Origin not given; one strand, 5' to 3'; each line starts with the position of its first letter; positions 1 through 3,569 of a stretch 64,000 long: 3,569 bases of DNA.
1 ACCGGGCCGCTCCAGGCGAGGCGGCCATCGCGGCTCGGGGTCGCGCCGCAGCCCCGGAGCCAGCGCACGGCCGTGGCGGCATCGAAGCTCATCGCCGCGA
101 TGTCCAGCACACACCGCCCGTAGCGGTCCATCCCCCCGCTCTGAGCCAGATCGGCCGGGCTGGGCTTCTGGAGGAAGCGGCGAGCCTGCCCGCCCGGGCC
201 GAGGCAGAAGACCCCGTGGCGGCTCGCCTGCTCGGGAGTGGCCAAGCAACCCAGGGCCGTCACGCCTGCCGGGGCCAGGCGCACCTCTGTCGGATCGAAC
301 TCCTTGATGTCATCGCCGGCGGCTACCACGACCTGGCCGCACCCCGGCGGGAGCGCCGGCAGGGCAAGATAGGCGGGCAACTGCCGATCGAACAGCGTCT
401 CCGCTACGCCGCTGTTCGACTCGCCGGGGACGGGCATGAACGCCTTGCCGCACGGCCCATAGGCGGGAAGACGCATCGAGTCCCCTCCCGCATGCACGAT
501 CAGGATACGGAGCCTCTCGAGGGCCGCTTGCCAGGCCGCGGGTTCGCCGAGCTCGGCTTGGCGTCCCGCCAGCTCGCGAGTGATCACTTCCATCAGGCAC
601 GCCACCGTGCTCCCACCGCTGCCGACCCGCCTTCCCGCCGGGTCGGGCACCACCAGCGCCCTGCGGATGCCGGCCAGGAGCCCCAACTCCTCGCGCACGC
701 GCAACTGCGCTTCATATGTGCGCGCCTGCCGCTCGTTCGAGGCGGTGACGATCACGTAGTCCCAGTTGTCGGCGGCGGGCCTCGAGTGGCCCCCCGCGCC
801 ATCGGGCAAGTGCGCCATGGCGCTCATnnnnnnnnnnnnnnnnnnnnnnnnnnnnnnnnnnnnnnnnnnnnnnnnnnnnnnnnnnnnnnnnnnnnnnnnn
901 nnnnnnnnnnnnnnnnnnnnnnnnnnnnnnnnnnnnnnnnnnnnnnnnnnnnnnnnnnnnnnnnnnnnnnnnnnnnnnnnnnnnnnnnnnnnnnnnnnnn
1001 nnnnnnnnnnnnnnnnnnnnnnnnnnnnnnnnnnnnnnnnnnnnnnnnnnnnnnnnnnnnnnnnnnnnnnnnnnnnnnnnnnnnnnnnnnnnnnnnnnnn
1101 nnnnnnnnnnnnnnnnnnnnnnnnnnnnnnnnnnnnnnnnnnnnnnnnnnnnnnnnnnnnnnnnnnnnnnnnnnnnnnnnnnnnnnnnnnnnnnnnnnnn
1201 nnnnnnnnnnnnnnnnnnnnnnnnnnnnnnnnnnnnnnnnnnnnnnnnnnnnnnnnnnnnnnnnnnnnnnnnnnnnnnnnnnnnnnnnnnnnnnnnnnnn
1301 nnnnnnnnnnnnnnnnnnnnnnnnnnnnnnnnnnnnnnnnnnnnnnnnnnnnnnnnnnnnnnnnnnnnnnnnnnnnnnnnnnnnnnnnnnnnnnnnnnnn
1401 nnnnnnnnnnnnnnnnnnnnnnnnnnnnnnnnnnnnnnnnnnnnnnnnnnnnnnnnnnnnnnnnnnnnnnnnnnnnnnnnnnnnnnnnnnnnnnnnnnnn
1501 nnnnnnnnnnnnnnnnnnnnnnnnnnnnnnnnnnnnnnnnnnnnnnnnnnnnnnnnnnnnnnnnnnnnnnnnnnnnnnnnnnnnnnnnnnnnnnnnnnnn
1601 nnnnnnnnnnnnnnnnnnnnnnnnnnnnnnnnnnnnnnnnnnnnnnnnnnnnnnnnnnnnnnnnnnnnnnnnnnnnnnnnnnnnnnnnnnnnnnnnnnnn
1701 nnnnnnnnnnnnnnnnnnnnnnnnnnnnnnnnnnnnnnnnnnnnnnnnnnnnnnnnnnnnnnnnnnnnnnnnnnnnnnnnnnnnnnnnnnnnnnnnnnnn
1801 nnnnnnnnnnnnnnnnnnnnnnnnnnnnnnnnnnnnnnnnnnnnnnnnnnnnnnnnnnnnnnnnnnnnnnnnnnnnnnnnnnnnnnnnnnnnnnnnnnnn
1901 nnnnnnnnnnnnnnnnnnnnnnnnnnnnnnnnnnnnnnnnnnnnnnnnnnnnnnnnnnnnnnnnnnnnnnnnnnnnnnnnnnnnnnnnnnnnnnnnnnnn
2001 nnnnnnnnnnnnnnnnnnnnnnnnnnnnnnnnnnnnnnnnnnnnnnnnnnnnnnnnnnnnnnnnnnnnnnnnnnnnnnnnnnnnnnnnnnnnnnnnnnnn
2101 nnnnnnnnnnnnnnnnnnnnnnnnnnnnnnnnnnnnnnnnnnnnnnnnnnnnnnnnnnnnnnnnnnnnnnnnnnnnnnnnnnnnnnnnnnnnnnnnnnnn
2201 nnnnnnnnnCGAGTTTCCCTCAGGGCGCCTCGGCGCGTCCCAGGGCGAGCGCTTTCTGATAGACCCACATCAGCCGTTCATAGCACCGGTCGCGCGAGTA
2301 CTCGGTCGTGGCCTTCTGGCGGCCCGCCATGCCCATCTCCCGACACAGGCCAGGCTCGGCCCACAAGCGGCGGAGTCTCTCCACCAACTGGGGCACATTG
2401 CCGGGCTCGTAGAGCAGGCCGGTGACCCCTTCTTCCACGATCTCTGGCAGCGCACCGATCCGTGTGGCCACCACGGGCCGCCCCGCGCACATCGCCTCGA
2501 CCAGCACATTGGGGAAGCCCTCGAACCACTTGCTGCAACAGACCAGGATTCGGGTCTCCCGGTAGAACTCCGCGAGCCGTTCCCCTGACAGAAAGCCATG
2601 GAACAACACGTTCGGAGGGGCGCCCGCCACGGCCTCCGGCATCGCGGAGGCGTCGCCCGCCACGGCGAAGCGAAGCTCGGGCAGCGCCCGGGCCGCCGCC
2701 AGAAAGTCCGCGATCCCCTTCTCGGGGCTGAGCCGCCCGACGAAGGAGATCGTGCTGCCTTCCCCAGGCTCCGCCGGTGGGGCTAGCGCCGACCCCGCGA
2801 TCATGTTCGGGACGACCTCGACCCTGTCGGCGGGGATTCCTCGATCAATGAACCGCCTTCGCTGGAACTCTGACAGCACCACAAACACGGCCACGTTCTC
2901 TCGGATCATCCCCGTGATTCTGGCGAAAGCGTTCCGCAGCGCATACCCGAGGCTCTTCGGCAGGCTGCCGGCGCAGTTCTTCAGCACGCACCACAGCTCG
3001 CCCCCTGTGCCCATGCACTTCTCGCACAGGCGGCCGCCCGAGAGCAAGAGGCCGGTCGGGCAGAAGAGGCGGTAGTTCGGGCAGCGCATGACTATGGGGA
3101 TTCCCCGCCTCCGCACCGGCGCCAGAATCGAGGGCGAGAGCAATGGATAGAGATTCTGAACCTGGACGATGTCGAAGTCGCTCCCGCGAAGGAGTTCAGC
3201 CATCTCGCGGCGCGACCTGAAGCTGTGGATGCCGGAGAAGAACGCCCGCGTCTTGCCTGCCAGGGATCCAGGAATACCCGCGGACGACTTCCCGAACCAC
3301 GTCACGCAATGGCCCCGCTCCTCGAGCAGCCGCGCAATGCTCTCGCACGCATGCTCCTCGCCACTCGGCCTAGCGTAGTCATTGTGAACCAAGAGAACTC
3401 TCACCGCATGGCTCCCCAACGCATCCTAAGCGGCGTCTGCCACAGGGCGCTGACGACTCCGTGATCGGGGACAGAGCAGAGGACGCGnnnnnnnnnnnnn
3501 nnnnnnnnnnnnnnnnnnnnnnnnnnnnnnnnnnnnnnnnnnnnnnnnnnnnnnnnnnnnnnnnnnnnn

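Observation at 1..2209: Cluster ends with a Wzy_C (WaaL/PglL-type) ligase translationally coupled to a fucokinase-domain gene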

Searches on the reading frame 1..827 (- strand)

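Call 6: search_protein_families(library=pfam, proteins=[window:1-827:-], max_evalue=0.01)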
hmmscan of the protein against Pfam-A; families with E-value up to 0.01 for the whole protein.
window:1-827:- (275 aa): 1 family
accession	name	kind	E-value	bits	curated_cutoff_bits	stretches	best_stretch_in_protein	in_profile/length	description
PF07959.18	Fucose_pyrophosphorylase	-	3.4e-27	95.9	34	1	102-255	3-167/418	Fucose pyrophosphorylase domain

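Call 11: search_protein_families(library=ncbifam, proteins=[window:1-827:-], max_evalue=0.01)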
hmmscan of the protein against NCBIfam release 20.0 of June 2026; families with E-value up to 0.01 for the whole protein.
window:1-827:- (275 aa): 1 family
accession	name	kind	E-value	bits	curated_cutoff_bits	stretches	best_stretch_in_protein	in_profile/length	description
NF009948.0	PRK13412.1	equivalog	4.3e-29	100.8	721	1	22-258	33-246/974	bifunctional fucokinase/fucose-1-phosphate guanylyltransferase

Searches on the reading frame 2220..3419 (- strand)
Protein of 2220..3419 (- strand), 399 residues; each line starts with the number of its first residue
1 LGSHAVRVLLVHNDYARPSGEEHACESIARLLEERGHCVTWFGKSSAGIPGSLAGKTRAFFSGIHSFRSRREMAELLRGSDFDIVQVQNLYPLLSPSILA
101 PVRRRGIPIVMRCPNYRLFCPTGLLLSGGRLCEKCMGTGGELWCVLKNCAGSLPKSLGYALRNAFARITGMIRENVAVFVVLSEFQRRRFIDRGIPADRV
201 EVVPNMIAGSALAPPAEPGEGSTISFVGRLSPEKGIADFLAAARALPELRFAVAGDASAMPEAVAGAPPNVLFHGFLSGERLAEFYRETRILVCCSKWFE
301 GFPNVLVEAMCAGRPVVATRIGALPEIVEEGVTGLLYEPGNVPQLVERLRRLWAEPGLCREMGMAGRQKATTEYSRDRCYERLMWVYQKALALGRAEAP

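Call 6: search_protein_families(library=pfam, proteins=[window:2220-3419:-], max_evalue=0.01)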
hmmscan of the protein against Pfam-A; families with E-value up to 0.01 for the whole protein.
window:2220-3419:- (399 aa): 5 families
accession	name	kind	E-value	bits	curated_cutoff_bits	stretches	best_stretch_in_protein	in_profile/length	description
PF00534.26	Glycos_transf_1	-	3e-31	108.7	26.4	1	217-368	11-171/172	Glycosyl transferases group 1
PF13692.12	Glyco_trans_1_4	-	1.1e-30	107.2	27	1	223-354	3-141/142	Glycosyl transferases group 1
PF13524.12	Glyco_trans_1_2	-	2.9e-14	53.6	25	1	238-383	4-142/144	Glycosyl transferase-like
PF13439.12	Glyco_transf_4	-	4e-12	46.9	28.5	2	22-111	5-101/170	Glycosyltransferase Family 4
PF13579.12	Glyco_trans_4_4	-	8e-12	46.2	29.7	1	22-205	4-157/158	Glycosyl transferase 4-like domain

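Call 62: search_protein_families(library=ncbifam, proteins=[window:2220-3404:-], max_evalue=0.0001)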
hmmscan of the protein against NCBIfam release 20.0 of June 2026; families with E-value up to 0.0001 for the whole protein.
window:2220-3404:- (394 aa): 28 families (the best 25 are shown)
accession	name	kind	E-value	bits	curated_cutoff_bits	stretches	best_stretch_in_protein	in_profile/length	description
NF041876.1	EPS_EpsE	equivalog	1.8e-19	70.2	400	1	208-374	206-385/389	exopolysaccharide biosynthesis GT4 family glycosyltransferase EpsE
NF038229.1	Glyco4_Geo_Pelo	equivalog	6.2e-19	68.2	400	1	225-386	170-337/338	GPMC system family 4 glycosyltransferase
TIGR03088.1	stp2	hypoth_equivalog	1.7e-18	66.9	409.05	1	218-386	196-374/374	TIGR03088 family PEP-CTERM/XrtA system glycosyltransferase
TIGR02149.1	glgA_Coryne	subfamily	4.8e-18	65.5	302.4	1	217-385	205-390/391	glycogen synthase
NF047684.1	TeichurnBiosyTuaC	equivalog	1.1e-16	60.8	550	1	215-385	218-389/391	teichuronic acid biosynthesis protein TuaC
NF007396.0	PRK09922.1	equivalog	1.3e-15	57.1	385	1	176-349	141-325/361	lipopolysaccharide 1,6-galactosyltransferase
NF053787.1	GlcN_PG_synth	equivalog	2e-15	56.5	480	1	220-385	201-359/361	N-acetylglucosaminyl phosphatidylglycerol synthase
TIGR03449.1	mycothiol_MshA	equivalog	1.2e-14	54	462.5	1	219-386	223-404/406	D-inositol-3-phosphate glycosyltransferase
TIGR03999.1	thiol_BshA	equivalog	2.7e-12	46.3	273.7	1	276-386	265-374/375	N-acetyl-alpha-D-glucosaminyl L-malate synthase BshA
NF012028.0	PRK15484.1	subfamily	3.9e-12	46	618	1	169-373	138-366/380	lipopolysaccharide N-acetylglucosaminyltransferase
NF038298.1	EPS_HpsO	equivalog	4.2e-12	45.5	575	1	290-384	294-386/388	hormogonium polysaccharide biosynthesis glycosyltransferase HpsO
NF041010.1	glycosy_Agl16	equivalog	5e-12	45.4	575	1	164-362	127-329/352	glycosylation protein Agl16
TIGR04063.1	stp3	hypoth_equivalog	8e-12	44.7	442.05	1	166-386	154-396/397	TIGR04063 family PEP-CTERM/XrtA system glycosyltransferase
TIGR04157.1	glyco_rSAM_CFB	subfamily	4.1e-10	39.2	400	1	218-333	229-349/406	TIGR04157 family glycosyltransferase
NF011726.0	PRK15179.1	equivalog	1.1e-09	37.2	733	1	242-349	547-658/694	Vi polysaccharide biosynthesis protein TviE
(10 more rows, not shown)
